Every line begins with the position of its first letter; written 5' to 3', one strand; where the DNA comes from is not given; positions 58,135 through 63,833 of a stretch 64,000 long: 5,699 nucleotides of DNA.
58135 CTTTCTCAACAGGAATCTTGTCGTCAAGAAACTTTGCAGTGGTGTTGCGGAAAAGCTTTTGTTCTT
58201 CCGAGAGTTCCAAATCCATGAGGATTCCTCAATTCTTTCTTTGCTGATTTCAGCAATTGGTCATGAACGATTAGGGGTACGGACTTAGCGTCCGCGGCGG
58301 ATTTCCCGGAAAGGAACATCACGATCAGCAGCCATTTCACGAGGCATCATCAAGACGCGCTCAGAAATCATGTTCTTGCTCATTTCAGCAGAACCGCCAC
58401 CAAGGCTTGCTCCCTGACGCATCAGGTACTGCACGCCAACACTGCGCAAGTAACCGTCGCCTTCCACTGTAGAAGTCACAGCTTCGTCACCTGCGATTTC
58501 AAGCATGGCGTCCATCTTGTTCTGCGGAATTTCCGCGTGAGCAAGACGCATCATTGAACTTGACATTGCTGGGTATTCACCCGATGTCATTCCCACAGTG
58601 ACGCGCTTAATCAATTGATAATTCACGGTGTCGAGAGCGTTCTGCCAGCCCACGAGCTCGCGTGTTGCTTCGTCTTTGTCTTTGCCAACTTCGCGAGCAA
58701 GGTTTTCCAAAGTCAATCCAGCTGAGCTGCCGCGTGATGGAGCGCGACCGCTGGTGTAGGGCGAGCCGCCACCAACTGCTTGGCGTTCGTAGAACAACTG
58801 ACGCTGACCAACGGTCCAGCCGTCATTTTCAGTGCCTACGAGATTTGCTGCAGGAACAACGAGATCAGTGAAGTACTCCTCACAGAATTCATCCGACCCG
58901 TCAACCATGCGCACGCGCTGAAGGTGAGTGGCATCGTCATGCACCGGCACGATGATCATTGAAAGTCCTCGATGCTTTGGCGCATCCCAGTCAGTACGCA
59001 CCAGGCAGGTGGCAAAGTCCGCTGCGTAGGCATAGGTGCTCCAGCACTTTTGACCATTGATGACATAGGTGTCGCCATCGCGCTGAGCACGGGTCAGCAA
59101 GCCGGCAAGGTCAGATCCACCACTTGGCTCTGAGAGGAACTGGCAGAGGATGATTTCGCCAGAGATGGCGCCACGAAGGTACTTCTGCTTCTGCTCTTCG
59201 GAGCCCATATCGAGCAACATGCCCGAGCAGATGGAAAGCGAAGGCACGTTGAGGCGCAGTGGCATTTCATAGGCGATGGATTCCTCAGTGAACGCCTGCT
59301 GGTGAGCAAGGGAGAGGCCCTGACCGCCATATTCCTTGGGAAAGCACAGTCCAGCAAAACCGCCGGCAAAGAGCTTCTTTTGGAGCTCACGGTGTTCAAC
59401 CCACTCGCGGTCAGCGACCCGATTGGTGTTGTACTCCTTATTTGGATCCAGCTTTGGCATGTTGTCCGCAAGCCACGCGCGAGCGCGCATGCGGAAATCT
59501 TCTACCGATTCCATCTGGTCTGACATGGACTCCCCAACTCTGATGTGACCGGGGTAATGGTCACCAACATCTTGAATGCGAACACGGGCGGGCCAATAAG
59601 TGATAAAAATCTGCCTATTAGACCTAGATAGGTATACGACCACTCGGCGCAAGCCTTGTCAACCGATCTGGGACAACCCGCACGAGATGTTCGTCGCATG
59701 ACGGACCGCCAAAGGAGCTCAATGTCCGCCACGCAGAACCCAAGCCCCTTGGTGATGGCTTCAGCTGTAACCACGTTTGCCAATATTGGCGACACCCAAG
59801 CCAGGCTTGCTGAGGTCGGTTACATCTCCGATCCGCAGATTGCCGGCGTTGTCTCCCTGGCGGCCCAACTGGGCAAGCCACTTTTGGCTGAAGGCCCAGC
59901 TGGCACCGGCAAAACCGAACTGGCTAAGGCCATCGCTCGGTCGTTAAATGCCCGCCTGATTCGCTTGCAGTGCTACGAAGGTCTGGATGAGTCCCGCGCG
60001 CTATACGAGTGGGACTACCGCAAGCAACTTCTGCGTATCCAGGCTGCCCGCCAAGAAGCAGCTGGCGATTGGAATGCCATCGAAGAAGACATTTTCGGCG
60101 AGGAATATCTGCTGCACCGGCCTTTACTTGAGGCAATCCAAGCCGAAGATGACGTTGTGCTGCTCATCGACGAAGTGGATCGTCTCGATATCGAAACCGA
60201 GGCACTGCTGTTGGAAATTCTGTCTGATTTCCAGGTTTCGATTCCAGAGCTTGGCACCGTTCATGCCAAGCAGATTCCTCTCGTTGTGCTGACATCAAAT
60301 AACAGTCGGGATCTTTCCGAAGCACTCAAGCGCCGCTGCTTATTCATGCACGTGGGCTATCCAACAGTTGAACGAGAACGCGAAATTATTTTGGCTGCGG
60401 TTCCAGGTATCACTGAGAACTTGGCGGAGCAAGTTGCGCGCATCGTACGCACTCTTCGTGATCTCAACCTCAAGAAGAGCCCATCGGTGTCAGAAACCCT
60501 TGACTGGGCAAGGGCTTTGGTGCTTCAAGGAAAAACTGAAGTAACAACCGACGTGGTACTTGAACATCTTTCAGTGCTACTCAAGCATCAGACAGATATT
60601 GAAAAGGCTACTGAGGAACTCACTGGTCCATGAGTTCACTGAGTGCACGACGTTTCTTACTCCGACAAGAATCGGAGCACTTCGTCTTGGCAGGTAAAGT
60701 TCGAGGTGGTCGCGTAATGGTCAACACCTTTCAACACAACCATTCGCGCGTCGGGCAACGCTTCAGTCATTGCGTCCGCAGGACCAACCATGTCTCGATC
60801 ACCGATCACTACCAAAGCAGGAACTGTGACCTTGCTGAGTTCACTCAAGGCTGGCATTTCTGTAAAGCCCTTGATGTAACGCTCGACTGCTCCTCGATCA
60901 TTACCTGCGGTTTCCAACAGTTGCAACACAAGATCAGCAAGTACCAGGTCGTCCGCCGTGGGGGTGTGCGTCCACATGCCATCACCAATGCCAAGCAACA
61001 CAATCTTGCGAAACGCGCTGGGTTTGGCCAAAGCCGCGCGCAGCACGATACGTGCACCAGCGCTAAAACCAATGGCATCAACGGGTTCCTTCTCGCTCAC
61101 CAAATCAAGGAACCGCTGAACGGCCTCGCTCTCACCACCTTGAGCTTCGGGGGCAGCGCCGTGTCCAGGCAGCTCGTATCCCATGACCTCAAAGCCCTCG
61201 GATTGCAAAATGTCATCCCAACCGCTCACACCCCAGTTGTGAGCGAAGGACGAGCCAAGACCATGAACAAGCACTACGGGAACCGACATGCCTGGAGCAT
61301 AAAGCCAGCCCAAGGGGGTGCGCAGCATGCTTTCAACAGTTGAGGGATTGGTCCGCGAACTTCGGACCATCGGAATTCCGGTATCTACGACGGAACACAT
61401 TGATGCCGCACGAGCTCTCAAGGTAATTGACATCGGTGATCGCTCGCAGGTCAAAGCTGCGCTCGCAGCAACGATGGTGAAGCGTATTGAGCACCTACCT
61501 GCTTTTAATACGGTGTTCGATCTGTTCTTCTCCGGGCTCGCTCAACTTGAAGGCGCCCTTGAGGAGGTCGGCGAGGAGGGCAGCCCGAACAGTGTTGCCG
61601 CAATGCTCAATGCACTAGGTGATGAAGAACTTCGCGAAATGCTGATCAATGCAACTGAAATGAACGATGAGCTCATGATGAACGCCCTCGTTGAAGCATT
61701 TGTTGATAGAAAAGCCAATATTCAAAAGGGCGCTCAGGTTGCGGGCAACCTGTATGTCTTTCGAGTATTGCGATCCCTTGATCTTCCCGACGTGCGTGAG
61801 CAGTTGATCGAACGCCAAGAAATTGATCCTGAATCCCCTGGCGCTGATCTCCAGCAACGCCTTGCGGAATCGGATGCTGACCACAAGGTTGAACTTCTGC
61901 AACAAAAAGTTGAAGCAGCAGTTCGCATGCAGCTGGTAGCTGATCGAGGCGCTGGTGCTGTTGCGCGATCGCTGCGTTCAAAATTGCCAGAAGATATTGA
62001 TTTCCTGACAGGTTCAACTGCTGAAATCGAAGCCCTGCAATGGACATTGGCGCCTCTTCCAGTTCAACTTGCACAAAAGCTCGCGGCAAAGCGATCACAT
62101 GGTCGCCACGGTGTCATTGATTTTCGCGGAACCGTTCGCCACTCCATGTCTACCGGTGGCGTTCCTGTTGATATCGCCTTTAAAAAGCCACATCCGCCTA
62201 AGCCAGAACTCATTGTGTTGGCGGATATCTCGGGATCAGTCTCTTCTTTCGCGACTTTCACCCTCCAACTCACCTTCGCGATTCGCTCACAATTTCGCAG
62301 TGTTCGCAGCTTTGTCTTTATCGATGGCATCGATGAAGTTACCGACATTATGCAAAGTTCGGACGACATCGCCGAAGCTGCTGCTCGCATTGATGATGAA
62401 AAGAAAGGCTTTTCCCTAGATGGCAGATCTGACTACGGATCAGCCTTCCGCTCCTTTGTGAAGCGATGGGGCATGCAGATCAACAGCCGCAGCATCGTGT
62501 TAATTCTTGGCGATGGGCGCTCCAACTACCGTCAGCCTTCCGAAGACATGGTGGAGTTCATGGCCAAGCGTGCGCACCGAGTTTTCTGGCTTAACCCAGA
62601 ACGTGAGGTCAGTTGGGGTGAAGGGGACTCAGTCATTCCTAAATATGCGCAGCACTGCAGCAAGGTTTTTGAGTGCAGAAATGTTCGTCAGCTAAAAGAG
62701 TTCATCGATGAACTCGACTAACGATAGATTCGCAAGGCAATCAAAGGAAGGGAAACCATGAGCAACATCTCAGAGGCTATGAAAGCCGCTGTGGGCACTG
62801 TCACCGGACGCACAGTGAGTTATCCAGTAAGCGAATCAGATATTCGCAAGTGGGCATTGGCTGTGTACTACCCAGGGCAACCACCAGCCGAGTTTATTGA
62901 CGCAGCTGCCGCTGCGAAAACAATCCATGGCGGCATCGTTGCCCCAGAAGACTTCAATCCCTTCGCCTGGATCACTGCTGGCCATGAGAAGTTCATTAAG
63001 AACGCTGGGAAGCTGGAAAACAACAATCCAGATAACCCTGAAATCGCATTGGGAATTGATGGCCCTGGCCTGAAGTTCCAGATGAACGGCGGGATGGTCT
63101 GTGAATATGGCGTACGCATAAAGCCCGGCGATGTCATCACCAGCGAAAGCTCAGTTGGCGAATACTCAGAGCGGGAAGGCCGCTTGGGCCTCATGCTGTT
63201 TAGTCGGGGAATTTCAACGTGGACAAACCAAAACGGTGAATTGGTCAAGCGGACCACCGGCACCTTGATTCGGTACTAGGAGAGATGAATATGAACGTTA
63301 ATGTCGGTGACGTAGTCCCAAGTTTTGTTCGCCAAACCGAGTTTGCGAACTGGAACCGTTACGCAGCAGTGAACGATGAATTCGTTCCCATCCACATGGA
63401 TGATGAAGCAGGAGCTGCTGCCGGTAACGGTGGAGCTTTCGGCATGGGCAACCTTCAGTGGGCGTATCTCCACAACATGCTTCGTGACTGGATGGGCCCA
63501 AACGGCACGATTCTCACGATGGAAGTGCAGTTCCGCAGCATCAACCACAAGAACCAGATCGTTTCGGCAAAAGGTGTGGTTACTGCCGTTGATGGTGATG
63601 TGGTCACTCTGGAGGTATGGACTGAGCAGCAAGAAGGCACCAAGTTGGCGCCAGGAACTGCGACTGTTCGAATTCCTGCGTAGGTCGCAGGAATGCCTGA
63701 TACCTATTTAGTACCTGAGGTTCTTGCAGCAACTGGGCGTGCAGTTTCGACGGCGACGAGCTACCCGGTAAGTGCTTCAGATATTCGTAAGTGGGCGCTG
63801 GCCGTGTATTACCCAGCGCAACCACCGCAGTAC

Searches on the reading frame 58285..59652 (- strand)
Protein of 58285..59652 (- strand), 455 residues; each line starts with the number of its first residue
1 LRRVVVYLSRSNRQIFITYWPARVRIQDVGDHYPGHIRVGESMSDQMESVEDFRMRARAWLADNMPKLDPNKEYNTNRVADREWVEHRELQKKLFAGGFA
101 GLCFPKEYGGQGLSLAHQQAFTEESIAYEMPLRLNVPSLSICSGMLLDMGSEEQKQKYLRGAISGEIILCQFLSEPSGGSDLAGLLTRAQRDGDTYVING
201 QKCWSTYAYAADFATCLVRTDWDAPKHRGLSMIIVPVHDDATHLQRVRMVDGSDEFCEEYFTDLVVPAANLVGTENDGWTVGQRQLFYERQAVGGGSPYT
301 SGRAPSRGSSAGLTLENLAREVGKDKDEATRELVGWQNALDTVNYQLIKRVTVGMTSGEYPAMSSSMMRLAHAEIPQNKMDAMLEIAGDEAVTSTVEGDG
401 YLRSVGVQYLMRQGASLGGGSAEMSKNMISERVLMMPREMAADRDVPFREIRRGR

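Call 14: search_protein_families(library=pfam, proteins=[window:58285-59652:-], max_evalue=0.0001)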
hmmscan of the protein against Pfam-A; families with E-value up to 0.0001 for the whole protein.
window:58285-59652:- (455 aa): 2 families
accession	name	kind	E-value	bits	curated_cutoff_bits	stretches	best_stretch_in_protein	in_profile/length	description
PF02771.21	Acyl-CoA_dh_N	-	8.6e-17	62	22.9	1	78-166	25-113/113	Acyl-CoA dehydrogenase, N-terminal domain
PF02770.24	Acyl-CoA_dh_M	-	7.6e-16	58.5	33.3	1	170-259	1-92/97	Acyl-CoA dehydrogenase, middle domain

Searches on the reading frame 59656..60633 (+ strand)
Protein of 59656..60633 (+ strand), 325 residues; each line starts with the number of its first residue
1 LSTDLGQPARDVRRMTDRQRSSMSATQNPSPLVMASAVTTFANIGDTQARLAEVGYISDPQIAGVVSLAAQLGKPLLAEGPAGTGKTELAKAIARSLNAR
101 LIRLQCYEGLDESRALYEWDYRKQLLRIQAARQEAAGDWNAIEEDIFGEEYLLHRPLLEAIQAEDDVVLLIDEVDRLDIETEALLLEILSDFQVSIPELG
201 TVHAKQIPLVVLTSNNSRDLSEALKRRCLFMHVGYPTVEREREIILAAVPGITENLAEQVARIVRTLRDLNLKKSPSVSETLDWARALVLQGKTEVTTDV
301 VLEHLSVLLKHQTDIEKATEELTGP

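Call 14: search_protein_families(library=pfam, proteins=[window:59656-60633:+], max_evalue=0.0001)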
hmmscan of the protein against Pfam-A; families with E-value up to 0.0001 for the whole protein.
window:59656-60633:+ (325 aa): 8 families
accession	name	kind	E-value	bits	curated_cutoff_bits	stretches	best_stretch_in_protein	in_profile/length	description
PF00004.35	AAA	-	2.1e-13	51.3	21.2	1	78-228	3-123/131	ATPase family associated with various cellular activities (AAA)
PF07728.20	AAA_5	-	1.5e-11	44.9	22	1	77-228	3-139/139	AAA domain (dynein-related subfamily)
PF13401.12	AAA_22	-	4.4e-08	33.9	27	1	76-192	8-107/130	AAA domain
PF13191.12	AAA_16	-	8.7e-08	33.3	32.6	1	76-191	27-158/167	AAA ATPase domain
PF07724.20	AAA_2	-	6.6e-07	30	27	1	77-220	7-129/166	AAA domain (Cdc48 subfamily)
PF07726.17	AAA_3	-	1.9e-06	28.2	27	0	168-216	65-111/131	ATPase family associated with various cellular activities (AAA)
PF05496.18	RuvB_N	-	6.5e-06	26.4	27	0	160-197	81-116/159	Holliday junction DNA helicase RuvB P-loop domain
PF00158.32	Sigma54_activat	-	4e-05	23.8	20.2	0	162-226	90-151/168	Sigma-54 interaction domain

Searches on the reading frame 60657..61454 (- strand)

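Call 70: search_protein_families(library=pfam, proteins=[window:60657-61454:-], max_evalue=0.001)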
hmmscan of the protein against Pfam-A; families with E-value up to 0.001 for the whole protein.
window:60657-61454:- (265 aa): 3 families
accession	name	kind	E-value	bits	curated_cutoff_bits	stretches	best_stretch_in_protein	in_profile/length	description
PF00561.26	Abhydrolase_1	-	5e-15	56.3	25.8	1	59-176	2-121/245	alpha/beta hydrolase fold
PF12697.13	Abhydrolase_6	-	2.4e-12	48.4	26.3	1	60-248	1-206/217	Alpha/beta hydrolase family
PF12146.15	Hydrolase_4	-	8.1e-09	35.6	27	1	60-155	7-108/239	Serine aminopeptidase, S33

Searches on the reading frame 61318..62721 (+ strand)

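Call 70: search_protein_families(library=pfam, proteins=[window:61318-62721:+], max_evalue=0.001)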
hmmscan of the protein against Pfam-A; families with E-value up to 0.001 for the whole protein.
window:61318-62721:+ (467 aa): 1 family
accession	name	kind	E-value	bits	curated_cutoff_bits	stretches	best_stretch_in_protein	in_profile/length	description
PF05762.20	VWA_CoxE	-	2.8e-43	148.4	26.4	1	251-461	12-221/222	VWA domain containing CoxE-like protein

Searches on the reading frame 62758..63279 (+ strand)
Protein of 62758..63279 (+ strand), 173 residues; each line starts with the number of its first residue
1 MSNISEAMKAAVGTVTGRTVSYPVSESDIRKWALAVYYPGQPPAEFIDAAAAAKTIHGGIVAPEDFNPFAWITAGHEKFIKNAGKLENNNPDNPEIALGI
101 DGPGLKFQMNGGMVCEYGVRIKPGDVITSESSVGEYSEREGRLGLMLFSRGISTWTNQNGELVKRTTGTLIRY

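Call 70: search_protein_families(library=pfam, proteins=[window:62758-63279:+], max_evalue=0.001)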
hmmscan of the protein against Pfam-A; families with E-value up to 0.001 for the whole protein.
window:62758-63279:+ (173 aa): 1 family
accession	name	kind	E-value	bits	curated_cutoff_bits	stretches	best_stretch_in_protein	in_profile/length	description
PF13452.11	FAS1_DH_region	-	8.2e-21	75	22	1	10-164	1-130/132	FAS1-like, dehydratase domain region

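Call 80: find_encoding_contigs(protein=window:62758-63279:+, flank=10000, max_places=1)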
Protein window:62758-63279:+ (173 aa): 23 contigs read that carry it; 1 place shown.
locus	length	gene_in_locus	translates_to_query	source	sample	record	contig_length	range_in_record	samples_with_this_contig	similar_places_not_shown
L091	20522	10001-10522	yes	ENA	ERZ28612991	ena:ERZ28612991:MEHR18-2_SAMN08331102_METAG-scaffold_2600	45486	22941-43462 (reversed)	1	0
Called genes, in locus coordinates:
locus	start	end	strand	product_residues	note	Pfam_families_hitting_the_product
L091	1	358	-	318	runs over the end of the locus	PF01012:ETF, PF00766:ETF_alpha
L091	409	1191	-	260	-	PF01012:ETF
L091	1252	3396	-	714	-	PF12838:Fer4_7 (faint), PF00037:Fer4 (faint), PF12797:Fer4_2 (faint), PF13183:Fer4_8, PF13187:Fer4_9, PF13237:Fer4_10, PF13484:Fer4_16 (faint), PF02754:CCG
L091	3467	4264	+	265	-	PF00440:TetR_N, PF02909:TetR_C_1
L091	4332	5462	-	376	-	PF02771:Acyl-CoA_dh_N, PF02770:Acyl-CoA_dh_M, PF00441:Acyl-CoA_dh_1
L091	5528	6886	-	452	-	PF02771:Acyl-CoA_dh_N, PF02770:Acyl-CoA_dh_M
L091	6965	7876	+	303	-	PF13191:AAA_16 (weak), PF05496:RuvB_N (faint), PF00004:AAA, PF07724:AAA_2 (weak), PF07726:AAA_3 (faint), PF07728:AAA_5, PF13401:AAA_22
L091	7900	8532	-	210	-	PF00561:Abhydrolase_1, PF12146:Hydrolase_4 (weak), PF12697:Abhydrolase_6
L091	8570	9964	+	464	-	PF05762:VWA_CoxE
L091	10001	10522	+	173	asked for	PF13452:FAS1_DH_region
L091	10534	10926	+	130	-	-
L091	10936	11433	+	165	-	PF13452:FAS1_DH_region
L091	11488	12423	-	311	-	PF00903:Glyoxalase (weak), PF13669:Glyoxalase_4 (faint)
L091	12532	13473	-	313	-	PF00903:Glyoxalase (faint), PF13669:Glyoxalase_4 (faint)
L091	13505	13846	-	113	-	-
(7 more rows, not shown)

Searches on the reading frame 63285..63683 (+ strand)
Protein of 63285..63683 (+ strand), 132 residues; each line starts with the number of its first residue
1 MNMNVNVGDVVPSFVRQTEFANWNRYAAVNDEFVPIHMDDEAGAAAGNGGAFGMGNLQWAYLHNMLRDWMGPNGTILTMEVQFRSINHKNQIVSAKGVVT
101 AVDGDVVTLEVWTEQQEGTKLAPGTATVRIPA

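Call 70: search_protein_families(library=pfam, proteins=[window:63285-63683:+], max_evalue=0.001)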
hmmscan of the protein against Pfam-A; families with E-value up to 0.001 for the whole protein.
window:63285-63683:+ (132 aa): 1 family
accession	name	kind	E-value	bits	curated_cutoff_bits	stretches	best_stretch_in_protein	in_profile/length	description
PF01575.25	MaoC_dehydratas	-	0.00014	21.9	27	1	20-94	20-96/123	MaoC like domain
